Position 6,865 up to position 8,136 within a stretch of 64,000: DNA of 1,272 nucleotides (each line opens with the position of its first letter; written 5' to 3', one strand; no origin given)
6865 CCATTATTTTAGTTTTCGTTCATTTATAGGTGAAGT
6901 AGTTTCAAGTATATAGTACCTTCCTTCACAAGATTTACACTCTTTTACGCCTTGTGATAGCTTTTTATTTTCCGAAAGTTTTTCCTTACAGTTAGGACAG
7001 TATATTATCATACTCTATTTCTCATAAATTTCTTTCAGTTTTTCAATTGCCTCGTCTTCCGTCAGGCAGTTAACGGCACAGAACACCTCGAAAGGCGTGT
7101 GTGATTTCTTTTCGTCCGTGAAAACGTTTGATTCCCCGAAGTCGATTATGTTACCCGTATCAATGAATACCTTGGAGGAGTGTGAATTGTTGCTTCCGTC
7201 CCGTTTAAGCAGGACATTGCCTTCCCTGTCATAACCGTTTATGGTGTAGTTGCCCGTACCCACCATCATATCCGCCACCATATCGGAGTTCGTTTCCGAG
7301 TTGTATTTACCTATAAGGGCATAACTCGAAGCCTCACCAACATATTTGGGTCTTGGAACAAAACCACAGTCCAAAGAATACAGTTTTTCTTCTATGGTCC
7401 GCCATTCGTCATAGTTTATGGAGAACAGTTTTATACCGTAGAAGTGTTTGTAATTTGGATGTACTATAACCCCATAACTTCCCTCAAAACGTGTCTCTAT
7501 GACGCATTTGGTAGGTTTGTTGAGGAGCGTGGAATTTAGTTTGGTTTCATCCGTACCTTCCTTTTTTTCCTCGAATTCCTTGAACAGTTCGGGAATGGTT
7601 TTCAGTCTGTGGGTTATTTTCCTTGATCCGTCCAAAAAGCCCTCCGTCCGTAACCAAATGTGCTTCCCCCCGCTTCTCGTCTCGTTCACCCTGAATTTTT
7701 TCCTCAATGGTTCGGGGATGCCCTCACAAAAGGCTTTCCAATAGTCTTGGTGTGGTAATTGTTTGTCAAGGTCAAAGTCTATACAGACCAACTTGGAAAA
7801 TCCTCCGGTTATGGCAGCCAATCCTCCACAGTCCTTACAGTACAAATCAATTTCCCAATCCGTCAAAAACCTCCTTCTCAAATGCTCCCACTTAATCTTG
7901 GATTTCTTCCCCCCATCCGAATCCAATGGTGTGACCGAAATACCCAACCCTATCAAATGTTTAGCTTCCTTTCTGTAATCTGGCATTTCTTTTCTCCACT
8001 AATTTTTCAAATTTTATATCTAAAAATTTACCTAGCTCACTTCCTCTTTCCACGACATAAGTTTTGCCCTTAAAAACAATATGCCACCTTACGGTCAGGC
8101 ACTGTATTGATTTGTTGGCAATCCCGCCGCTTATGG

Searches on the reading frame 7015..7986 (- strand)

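Call 22: search_protein_families(library=phrogs, proteins=[window:7015-7986:-], max_evalue=0.00001)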
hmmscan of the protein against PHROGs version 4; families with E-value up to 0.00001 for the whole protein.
window:7015-7986:- (323 aa): 1 family
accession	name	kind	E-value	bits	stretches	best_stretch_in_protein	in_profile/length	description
phrog_19930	-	DNA, RNA and nucleotide metabolism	1.7e-27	97.1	1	2-307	8-313/865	DNA polymerase/primase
